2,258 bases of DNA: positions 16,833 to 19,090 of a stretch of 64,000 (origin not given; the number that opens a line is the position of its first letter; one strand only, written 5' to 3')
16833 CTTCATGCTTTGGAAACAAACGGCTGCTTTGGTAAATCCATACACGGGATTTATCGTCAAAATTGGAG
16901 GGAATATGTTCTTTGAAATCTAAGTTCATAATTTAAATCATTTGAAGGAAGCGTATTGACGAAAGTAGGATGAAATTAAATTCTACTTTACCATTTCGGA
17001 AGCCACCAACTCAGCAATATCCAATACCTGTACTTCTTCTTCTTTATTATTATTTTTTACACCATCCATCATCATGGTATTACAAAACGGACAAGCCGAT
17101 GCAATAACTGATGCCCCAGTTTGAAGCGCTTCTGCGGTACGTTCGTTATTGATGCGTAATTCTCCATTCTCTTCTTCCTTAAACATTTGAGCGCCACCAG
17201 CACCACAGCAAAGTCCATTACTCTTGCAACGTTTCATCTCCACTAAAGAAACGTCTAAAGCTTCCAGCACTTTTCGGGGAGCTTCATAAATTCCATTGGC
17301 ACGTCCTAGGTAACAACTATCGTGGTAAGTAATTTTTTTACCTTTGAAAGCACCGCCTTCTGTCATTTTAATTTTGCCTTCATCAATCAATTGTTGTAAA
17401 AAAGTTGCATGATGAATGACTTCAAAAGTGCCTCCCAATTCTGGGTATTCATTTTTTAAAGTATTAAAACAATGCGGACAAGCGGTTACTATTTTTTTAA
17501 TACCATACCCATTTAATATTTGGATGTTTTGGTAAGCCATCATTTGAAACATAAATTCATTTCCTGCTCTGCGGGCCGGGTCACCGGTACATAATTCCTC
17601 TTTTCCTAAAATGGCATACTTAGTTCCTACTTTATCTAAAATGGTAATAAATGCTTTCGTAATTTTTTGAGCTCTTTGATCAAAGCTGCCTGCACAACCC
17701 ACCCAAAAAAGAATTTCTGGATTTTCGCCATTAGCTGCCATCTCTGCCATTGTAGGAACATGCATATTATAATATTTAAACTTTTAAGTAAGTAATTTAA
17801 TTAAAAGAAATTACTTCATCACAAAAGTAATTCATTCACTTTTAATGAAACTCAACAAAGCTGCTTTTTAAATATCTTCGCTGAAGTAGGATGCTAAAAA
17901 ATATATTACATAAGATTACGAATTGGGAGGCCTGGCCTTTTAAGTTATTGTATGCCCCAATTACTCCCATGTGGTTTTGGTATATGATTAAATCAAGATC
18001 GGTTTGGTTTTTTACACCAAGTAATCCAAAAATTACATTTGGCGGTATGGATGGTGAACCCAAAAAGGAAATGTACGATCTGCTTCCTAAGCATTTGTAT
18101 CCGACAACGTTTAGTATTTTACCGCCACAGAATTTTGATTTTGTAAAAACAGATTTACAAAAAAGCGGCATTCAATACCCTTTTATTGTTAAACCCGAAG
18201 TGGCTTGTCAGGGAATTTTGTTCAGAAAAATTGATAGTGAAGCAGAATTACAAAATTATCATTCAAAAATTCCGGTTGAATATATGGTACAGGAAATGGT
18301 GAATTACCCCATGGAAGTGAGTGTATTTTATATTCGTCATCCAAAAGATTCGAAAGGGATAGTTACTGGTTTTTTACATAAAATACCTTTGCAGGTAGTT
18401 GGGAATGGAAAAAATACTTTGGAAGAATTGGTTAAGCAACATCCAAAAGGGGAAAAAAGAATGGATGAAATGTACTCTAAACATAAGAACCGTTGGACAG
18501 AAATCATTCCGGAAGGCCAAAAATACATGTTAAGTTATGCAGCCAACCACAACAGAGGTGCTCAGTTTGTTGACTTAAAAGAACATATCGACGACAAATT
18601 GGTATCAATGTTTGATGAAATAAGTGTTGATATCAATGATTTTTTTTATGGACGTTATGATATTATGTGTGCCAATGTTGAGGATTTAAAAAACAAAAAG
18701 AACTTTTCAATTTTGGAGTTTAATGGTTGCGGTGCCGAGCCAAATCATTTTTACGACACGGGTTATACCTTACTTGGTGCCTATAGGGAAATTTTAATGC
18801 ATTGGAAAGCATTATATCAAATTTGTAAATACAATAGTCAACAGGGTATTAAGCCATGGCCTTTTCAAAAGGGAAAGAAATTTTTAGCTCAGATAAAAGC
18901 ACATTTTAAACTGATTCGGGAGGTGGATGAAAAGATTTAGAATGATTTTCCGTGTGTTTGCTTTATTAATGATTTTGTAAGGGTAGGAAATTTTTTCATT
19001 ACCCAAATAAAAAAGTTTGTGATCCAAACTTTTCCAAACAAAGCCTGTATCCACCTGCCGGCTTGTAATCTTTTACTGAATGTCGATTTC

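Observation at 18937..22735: Translationally coupled operon of UbiA prenyltransferase, type III PKS, methyltransferase and flavoprotein oxidoreductase, predicting a prenylated phenolic lipid or quinone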

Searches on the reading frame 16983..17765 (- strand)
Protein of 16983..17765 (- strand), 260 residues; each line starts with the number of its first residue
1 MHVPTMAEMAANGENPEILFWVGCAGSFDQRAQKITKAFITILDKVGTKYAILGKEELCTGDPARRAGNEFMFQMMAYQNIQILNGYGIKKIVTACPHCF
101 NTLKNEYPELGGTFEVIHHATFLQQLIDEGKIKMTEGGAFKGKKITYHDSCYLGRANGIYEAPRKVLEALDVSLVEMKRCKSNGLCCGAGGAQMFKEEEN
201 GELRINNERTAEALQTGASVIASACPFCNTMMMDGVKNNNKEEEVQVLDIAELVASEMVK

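Call 3: search_protein_families(library=pfam, proteins=[window:16983-17765:-], max_evalue=0.01)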
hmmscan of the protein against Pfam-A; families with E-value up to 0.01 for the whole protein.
window:16983-17765:- (260 aa): 1 family
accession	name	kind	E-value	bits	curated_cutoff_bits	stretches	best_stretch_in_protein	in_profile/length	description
PF02754.22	CCG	-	1.1e-33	115.6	20.6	2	145-232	1-84/85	Cysteine-rich domain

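Call 4: search_protein_families(library=ncbifam, proteins=[window:16983-17765:-], max_evalue=0.01)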
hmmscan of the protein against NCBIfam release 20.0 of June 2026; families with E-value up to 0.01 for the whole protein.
window:16983-17765:- (260 aa): 11 families
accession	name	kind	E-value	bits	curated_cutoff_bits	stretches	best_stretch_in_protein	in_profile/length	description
NF004898.0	PRK06259.1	equivalog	7.8e-41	140.2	385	1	10-255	256-485/488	fumarate reductase (CoM/CoB) subunit TfrB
NF045670.1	quin_L_LdhH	equivalog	3.8e-34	118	800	1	13-255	464-706/706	L-lactate dehydrogenase (quinone) large subunit LdhH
NF045724.1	ferredox_TmcB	equivalog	1.1e-18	67.1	735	1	29-248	198-420/430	electron transfer complex ferredoxin TmcB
NF008369.0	PRK11168.1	equivalog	2.8e-18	66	278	1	14-237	165-385/401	anaerobic glycerol-3-phosphate dehydrogenase subunit C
NF045663.1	diclust_near_Sec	equivalog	6.4e-17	60.9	530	1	7-235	411-621/759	pyridine nucleotide-disulfide oxidoreductase/dicluster-binding protein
NF045711.1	sulf_resp_HmcF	equivalog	2.2e-13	49.8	750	1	92-234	279-427/457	sulfate respiration complex iron-sulfur protein HmcF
NF045796.1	DsrK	equivalog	3.5e-13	49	400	1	76-230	249-414/453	sulfate reduction electron transfer complex DsrMKJOP subunit DsrK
TIGR03288.1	CoB_CoM_SS_B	equivalog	4.5e-10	39.3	345.15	1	106-253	108-262/290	CoB--CoM heterodisulfide reductase subunit B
TIGR03379.1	glycerol3P_GlpC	equivalog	6.3e-09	35.1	279.9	1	17-229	163-374/397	anaerobic glycerol-3-phosphate dehydrogenase subunit GlpC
NF041780.1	hetero_SS_HdrB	equivalog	1.1e-07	31.4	450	1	131-258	156-281/304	ferredoxin:CoB-CoM heterodisulfide reductase subunit HdrB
NF008434.0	PRK11274.1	equivalog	2.6e-06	26.6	333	1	138-237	298-393/409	glycolate oxidase subunit GlcF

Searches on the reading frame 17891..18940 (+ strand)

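Call 3: search_protein_families(library=pfam, proteins=[window:17891-18940:+], max_evalue=0.01)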
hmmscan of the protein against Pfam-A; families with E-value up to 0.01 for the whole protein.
window:17891-18940:+ (349 aa): 0 families

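Call 4: search_protein_families(library=ncbifam, proteins=[window:17891-18940:+], max_evalue=0.01)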
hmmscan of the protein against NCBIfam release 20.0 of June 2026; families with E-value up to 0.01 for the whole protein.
window:17891-18940:+ (349 aa): 4 families
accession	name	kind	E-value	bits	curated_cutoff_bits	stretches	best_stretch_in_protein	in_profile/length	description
NF009406.0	PRK12767.1-5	equivalog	2.5e-07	30.1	271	1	58-145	114-198/327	carbamoyl phosphate synthase-like protein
TIGR02068.2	cya_phycin_syn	equivalog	2e-06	26.1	850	1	94-280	247-445/862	cyanophycin synthetase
NF002688.0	PRK02471.1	equivalog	2.4e-05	22.9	425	1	158-282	587-728/756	bifunctional glutamate--cysteine ligase GshA/glutathione synthetase GshB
NF009405.0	PRK12767.1-4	equivalog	0.0015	17.5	390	1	75-145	124-192/320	carbamoyl phosphate synthase-like protein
